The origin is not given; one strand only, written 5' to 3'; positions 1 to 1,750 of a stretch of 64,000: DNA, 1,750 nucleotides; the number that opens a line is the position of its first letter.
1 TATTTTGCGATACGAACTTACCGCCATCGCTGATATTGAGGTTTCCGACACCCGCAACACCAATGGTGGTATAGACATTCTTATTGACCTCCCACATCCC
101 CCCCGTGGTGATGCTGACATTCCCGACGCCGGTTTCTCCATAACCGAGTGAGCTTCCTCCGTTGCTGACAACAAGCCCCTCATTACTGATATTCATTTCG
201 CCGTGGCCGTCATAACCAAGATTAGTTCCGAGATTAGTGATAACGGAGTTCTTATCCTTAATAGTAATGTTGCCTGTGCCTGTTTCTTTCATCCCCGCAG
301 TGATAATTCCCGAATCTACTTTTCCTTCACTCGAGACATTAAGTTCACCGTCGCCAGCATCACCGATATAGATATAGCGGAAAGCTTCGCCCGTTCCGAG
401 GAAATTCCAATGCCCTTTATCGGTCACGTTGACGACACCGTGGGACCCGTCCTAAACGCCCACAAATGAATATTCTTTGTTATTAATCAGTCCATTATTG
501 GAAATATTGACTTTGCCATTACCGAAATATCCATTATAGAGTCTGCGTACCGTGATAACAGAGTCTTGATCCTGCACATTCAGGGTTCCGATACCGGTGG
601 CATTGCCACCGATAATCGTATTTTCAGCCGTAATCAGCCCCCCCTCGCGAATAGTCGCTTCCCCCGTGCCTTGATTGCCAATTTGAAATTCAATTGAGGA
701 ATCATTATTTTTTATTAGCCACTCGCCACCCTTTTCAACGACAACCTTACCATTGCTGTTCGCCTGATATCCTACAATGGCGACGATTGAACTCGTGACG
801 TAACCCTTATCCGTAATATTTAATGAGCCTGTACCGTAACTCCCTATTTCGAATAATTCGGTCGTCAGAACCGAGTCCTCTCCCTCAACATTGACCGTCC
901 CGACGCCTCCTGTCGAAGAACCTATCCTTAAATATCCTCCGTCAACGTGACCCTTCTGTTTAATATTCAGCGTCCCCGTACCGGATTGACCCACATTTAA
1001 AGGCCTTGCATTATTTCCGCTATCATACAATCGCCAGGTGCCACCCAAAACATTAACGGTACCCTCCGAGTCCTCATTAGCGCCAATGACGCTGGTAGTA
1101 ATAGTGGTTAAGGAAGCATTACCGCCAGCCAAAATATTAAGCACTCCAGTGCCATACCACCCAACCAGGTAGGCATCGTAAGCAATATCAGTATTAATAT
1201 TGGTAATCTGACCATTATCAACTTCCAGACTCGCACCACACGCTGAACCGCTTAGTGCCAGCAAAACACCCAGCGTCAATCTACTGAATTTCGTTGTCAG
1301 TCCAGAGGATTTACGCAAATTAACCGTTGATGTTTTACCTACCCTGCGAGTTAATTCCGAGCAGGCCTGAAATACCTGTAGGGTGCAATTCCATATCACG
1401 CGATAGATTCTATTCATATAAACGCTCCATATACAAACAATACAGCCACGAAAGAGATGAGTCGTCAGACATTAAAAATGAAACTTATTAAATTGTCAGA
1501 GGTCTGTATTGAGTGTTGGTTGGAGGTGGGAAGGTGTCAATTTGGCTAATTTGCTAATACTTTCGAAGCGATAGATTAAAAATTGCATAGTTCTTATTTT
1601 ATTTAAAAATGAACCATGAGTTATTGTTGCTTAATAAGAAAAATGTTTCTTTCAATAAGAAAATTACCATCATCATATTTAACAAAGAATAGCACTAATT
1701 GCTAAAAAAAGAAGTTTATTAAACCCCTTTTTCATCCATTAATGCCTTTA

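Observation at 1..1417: Autotransporter adhesin yneO interrupted by an in-frame amber codon, not a frameshift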

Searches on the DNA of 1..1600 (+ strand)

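Call 4: search_dna_similar(query=window:1-1600:+, collection=ecoli_genomes, mode=near, max_rows=30)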
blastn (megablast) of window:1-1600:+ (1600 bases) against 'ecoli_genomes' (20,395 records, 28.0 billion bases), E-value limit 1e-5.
Records with a match: 4157; places in all: 4196; records where one place covers at least 80% of the query: 4012.
Genomes with a match: 4157 of 5426; with a place that covers at least 80% of the query: 4012. Places per genome that has any: lowest 1, median 1, highest 2. On chromosomes: 4193 places; on plasmids: 3.
Best place of each record, by identity: >=99% 142; 95-99% 4014; 90-95% 1.
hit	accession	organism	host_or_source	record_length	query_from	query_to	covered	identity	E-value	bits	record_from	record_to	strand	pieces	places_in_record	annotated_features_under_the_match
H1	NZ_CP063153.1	Escherichia coli strain M7424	Homo sapiens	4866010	1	1600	100%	99.9%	0e+0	2950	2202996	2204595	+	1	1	ECSE_1600 family autotransporter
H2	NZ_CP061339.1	Escherichia coli strain M00057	Homo sapiens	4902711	1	1600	100%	99.9%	0e+0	2950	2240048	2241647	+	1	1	ECSE_1600 family autotransporter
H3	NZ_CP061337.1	Escherichia coli strain M11957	Homo sapiens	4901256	1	1600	100%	99.9%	0e+0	2950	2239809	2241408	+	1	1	ECSE_1600 family autotransporter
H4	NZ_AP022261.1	Escherichia coli strain WP8-S18-ESBL-07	-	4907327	1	1600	100%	99.9%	0e+0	2950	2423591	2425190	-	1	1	ECSE_1600 family autotransporter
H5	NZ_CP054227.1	Escherichia coli strain EcPF15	Homo sapiens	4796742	1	1600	100%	99.9%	0e+0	2950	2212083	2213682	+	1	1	ECSE_1600 family autotransporter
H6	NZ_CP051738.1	Escherichia coli strain SCU-105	Homo sapiens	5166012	1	1600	100%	99.9%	0e+0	2950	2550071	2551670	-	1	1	ECSE_1600 family autotransporter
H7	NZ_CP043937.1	Escherichia coli strain RM14516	blackbird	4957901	1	1600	100%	99.9%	0e+0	2950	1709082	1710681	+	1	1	ECSE_1600 family autotransporter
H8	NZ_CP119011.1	Escherichia coli strain CE0007a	Bos taurus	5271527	1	1600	100%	99.9%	0e+0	2950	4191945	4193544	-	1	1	ECSE_1600 family autotransporter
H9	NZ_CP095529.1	Escherichia coli strain GN06156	Homo sapiens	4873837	1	1600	100%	99.9%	0e+0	2950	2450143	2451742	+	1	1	ECSE_1600 family autotransporter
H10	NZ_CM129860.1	Escherichia coli strain SW070912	wastewater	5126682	1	1600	100%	99.9%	0e+0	2950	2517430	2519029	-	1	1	ECSE_1600 family autotransporter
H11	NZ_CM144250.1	Escherichia coli strain ECA64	not applicable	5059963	1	1600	100%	99.9%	0e+0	2950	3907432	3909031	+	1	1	ECSE_1600 family autotransporter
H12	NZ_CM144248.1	Escherichia coli strain CB6837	Homo sapiens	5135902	1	1600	100%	99.9%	0e+0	2950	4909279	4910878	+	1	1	ECSE_1600 family autotransporter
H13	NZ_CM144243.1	Escherichia coli strain DG341-1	chicken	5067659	1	1600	100%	99.9%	0e+0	2950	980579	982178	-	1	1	ECSE_1600 family autotransporter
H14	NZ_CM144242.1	Escherichia coli strain DG342-2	chicken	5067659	1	1600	100%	99.9%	0e+0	2950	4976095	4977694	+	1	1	ECSE_1600 family autotransporter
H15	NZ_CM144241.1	Escherichia coli strain DG343-1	chicken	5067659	1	1600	100%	99.9%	0e+0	2950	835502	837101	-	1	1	ECSE_1600 family autotransporter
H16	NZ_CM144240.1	Escherichia coli strain DG351-2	chicken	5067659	1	1600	100%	99.9%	0e+0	2950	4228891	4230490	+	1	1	ECSE_1600 family autotransporter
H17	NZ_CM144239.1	Escherichia coli strain KK05-19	Homo sapiens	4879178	1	1600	100%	99.9%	0e+0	2950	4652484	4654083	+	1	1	ECSE_1600 family autotransporter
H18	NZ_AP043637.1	Escherichia coli strain AST262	Homo sapiens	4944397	1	1600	100%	99.9%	0e+0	2950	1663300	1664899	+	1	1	ECSE_1600 family autotransporter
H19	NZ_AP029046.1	Escherichia coli strain ESC818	milk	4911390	1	1600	100%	99.9%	0e+0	2950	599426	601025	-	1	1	ECSE_1600 family autotransporter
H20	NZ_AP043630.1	Escherichia coli strain AST217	Homo sapiens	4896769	1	1600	100%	99.9%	0e+0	2950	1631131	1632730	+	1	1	ECSE_1600 family autotransporter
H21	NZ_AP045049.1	Escherichia coli strain JNE25-001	Homo sapiens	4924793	1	1600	100%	99.9%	0e+0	2950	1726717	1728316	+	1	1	ECSE_1600 family autotransporter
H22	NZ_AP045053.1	Escherichia coli strain JNE25-003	Homo sapiens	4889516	1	1600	100%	99.9%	0e+0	2950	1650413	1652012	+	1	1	ECSE_1600 family autotransporter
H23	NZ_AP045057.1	Escherichia coli strain JNE25-005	Homo sapiens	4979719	1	1600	100%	99.9%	0e+0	2950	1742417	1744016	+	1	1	ECSE_1600 family autotransporter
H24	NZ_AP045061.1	Escherichia coli strain JNE12-007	Homo sapiens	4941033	1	1600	100%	99.9%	0e+0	2950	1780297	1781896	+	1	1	ECSE_1600 family autotransporter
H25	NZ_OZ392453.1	Escherichia coli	Homo sapiens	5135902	1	1600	100%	99.9%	0e+0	2950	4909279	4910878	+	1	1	ECSE_1600 family autotransporter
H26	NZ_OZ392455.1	Escherichia coli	Homo sapiens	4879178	1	1600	100%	99.9%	0e+0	2950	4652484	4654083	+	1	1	ECSE_1600 family autotransporter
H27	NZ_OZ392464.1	Escherichia coli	Gallus gallus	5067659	1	1600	100%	99.9%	0e+0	2950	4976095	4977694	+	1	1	ECSE_1600 family autotransporter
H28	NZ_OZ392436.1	Escherichia coli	Gallus gallus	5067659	1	1600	100%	99.9%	0e+0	2950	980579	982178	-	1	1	ECSE_1600 family autotransporter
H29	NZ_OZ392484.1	Escherichia coli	Gallus gallus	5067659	1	1600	100%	99.9%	0e+0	2950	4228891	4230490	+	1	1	ECSE_1600 family autotransporter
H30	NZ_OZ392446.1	Escherichia coli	Gallus gallus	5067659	1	1600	100%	99.9%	0e+0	2950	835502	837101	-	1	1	ECSE_1600 family autotransporter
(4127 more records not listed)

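Call 5: get_annotated_region(hit=H1, flank=6000)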
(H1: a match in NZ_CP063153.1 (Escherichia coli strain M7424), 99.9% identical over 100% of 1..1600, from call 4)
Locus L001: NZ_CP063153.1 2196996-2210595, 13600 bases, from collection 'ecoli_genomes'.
description: Escherichia coli strain M7424 chromosome, complete genome
organism: Escherichia coli strain M7424 (NCBI taxid 562)
replicon: chromosome; assembly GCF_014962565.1
host: Homo sapiens; source: feces; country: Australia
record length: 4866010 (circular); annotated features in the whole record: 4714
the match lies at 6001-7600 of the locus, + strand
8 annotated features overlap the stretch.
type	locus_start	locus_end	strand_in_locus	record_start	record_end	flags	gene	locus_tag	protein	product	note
CDS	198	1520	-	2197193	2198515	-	hipA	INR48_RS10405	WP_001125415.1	type II toxin-antitoxin system serine/threonine protein kinase toxin HipA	-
CDS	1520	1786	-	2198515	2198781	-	hipB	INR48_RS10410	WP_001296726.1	type II toxin-antitoxin system antitoxin HipB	-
CDS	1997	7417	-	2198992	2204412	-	-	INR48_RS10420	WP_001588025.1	ECSE_1600 family autotransporter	-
CDS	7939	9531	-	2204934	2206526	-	lsrK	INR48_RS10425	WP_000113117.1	autoinducer-2 kinase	-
CDS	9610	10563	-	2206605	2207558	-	lsrR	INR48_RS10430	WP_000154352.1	transcriptional regulator LsrR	-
CDS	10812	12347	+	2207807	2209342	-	lsrA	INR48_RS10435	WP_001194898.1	autoinducer 2 ABC transporter ATP-binding protein LsrA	-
CDS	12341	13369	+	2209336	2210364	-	lsrC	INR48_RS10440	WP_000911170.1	autoinducer 2 ABC transporter permease LsrC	-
CDS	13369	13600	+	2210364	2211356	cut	lsrD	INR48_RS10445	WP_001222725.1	autoinducer 2 ABC transporter permease LsrD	-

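Call 9: search_dna_similar(query=window:418-490:+, collection=ecoli_genomes, mode=near, max_rows=15)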
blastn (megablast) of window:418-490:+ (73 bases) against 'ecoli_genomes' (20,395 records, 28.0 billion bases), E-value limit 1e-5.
Records with a match: 3626; places in all: 3629; records where one place covers at least 80% of the query: 3624.
Genomes with a match: 3626 of 5426; with a place that covers at least 80% of the query: 3624. Places per genome that has any: lowest 1, median 1, highest 2. On chromosomes: 3627 places; on plasmids: 2.
Best place of each record, by identity: 95-99% 2327; 90-95% 1299.
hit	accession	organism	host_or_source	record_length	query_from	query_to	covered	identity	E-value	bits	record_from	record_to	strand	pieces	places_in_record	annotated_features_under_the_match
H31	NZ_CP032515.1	Escherichia coli strain 118UI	Homo sapiens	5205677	1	73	100%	98.6%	7e-28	130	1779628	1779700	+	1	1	ECSE_1600 family autotransporter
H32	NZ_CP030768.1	Escherichia coli strain 2017C-4173W12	missing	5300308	1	73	100%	98.6%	7e-28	130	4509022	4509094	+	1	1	ECSE_1600 family autotransporter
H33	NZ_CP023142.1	Escherichia coli strain CFSAN061770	missing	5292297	1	73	100%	98.6%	7e-28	130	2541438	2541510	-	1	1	ECSE_1600 family autotransporter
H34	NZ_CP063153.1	Escherichia coli strain M7424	Homo sapiens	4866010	1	73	100%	98.6%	7e-28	130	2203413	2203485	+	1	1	ECSE_1600 family autotransporter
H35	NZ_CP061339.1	Escherichia coli strain M00057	Homo sapiens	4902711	1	73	100%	98.6%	7e-28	130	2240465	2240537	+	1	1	ECSE_1600 family autotransporter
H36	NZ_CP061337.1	Escherichia coli strain M11957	Homo sapiens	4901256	1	73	100%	98.6%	7e-28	130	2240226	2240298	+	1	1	ECSE_1600 family autotransporter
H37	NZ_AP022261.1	Escherichia coli strain WP8-S18-ESBL-07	-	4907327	1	73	100%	98.6%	7e-28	130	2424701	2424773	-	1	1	ECSE_1600 family autotransporter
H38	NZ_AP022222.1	Escherichia coli strain WP8-S17-ESBL-12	-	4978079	1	73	100%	98.6%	7e-28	130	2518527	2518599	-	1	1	ECSE_1600 family autotransporter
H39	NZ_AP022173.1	Escherichia coli strain WP7-S17-ESBL-01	-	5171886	1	73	100%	98.6%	7e-28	130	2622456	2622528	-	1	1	ECSE_1600 family autotransporter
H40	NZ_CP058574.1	Escherichia coli strain EC1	Homo sapiens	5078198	1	73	100%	98.6%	7e-28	130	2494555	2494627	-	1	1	ECSE_1600 family autotransporter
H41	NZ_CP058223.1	Escherichia coli strain 550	Homo sapiens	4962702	1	73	100%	98.6%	7e-28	130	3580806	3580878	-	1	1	ECSE_1600 family autotransporter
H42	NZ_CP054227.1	Escherichia coli strain EcPF15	Homo sapiens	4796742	1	73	100%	98.6%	7e-28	130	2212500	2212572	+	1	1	ECSE_1600 family autotransporter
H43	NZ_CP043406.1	Escherichia coli strain NMBU-W13E19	surface water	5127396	1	73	100%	98.6%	7e-28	130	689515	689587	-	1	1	ECSE_1600 family autotransporter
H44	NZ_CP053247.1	Escherichia coli strain SCU-482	Homo sapiens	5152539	1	73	100%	98.6%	7e-28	130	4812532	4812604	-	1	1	ECSE_1600 family autotransporter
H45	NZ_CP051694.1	Escherichia coli strain SCU-313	Homo sapiens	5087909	1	73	100%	98.6%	7e-28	130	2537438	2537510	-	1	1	ECSE_1600 family autotransporter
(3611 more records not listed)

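Call 16: search_dna_similar(query=L003:14879-14998:+, collection=ecoli_genomes, mode=near, max_rows=12)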
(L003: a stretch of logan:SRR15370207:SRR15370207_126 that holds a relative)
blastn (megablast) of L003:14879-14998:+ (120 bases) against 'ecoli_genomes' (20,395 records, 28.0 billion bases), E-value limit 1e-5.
Records with a match: 5180; places in all: 8733; records where one place covers at least 80% of the query: 1.
Genomes with a match: 5178 of 5426; with a place that covers at least 80% of the query: 1. Places per genome that has any: lowest 1, median 2, highest 4. On chromosomes: 8724 places; on plasmids: 9.
Best place of each record, by identity: >=99% 4083; 95-99% 1097.
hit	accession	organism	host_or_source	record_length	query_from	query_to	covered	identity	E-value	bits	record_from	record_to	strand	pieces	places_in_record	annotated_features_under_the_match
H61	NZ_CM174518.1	Escherichia coli strain KH_005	crystal cave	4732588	1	120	100%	99.2%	5e-22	217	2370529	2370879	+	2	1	ECSE_1600 family autotransporter | hipA: type II toxin-antitoxin system serine/threonine protein kinase toxin ...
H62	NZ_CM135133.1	Escherichia coli strain K99B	-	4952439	60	120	51%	100.0%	1e-22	113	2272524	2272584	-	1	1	hipA: type II toxin-antitoxin system serine/threonine protein kinase toxin ... | autotransporter barrel domain-containing lipoprotein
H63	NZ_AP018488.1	Escherichia coli O157:H7 strain PV15-279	Homo sapiens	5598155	61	120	50%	100.0%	5e-22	111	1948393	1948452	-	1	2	hipA: type II toxin-antitoxin system serine/threonine protein kinase toxin ...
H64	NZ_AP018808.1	Escherichia coli strain E2865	Bos taurus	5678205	61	120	50%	100.0%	5e-22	111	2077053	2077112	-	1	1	hipA: type II toxin-antitoxin system serine/threonine protein kinase toxin ...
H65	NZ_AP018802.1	Escherichia coli strain E2863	Bos taurus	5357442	1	60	50%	100.0%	5e-22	111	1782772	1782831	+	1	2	ECSE_1600 family autotransporter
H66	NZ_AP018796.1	Escherichia coli strain E2855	Bos taurus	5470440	61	120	50%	100.0%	5e-22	111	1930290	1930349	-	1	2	hipA: type II toxin-antitoxin system serine/threonine protein kinase toxin ...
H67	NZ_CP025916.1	Escherichia coli strain 120899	Homo sapiens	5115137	1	60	50%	100.0%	5e-22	111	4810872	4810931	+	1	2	ECSE_1600 family autotransporter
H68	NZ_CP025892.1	Escherichia coli strain 503025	Homo sapiens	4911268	61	120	50%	100.0%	5e-22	111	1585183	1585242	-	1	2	HipA N-terminal domain-containing protein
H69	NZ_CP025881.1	Escherichia coli strain 503440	Homo sapiens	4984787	61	120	50%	100.0%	5e-22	111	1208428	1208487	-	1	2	HipA N-terminal domain-containing protein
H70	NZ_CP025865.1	Escherichia coli strain 504211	Homo sapiens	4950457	1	60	50%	100.0%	5e-22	111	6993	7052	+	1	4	ECSE_1600 family autotransporter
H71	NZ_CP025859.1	Escherichia coli strain 504239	Homo sapiens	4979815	1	60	50%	100.0%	5e-22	111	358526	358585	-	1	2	ECSE_1600 family autotransporter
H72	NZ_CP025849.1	Escherichia coli strain 600468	Homo sapiens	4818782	1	60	50%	100.0%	5e-22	111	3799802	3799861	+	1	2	ECSE_1600 family autotransporter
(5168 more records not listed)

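Call 23: search_dna_similar(query=L003:10001-14938:+, collection=ecoli_genomes, mode=near, max_rows=12)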
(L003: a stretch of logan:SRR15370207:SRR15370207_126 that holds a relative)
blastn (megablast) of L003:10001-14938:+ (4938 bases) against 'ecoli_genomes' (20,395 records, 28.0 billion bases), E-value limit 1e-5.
Records with a match: 4359; places in all: 4402; records where one place covers at least 80% of the query: 3962.
Genomes with a match: 4357 of 5426; with a place that covers at least 80% of the query: 3962. Places per genome that has any: lowest 1, median 1, highest 3. On chromosomes: 4397 places; on plasmids: 5.
Best place of each record, by identity: >=99% 8; 95-99% 4351.
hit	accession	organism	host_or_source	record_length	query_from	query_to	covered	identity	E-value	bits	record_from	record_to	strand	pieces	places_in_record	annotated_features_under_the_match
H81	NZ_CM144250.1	Escherichia coli strain ECA64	not applicable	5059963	1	4938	100%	100.0%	0e+0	9114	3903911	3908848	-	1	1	ECSE_1600 family autotransporter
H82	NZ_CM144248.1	Escherichia coli strain CB6837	Homo sapiens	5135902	1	4938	100%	100.0%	0e+0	9114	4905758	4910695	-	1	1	ECSE_1600 family autotransporter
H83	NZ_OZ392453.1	Escherichia coli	Homo sapiens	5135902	1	4938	100%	100.0%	0e+0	9114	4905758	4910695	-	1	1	ECSE_1600 family autotransporter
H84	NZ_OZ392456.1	Escherichia coli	not applicable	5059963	1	4938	100%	100.0%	0e+0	9114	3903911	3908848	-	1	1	ECSE_1600 family autotransporter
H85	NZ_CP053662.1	Escherichia coli strain eco-241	Homo sapiens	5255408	1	4938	100%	98.5%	0e+0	10171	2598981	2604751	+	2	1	ECSE_1600 family autotransporter | ESPR-type extended signal peptide-containing protein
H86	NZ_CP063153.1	Escherichia coli strain M7424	Homo sapiens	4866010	1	4938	100%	98.5%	0e+0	8698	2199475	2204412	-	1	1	ECSE_1600 family autotransporter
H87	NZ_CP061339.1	Escherichia coli strain M00057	Homo sapiens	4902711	1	4938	100%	98.5%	0e+0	8698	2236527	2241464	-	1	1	ECSE_1600 family autotransporter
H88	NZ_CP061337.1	Escherichia coli strain M11957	Homo sapiens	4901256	1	4938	100%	98.5%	0e+0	8698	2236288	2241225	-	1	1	ECSE_1600 family autotransporter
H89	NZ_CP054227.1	Escherichia coli strain EcPF15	Homo sapiens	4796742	1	4938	100%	98.5%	0e+0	8698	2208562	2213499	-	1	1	ECSE_1600 family autotransporter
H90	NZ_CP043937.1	Escherichia coli strain RM14516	blackbird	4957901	1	4938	100%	98.5%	0e+0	8698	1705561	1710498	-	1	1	ECSE_1600 family autotransporter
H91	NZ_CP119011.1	Escherichia coli strain CE0007a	Bos taurus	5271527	1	4938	100%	98.5%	0e+0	8698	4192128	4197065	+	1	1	ECSE_1600 family autotransporter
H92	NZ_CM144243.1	Escherichia coli strain DG341-1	chicken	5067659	1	4938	100%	98.5%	0e+0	8698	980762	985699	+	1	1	ECSE_1600 family autotransporter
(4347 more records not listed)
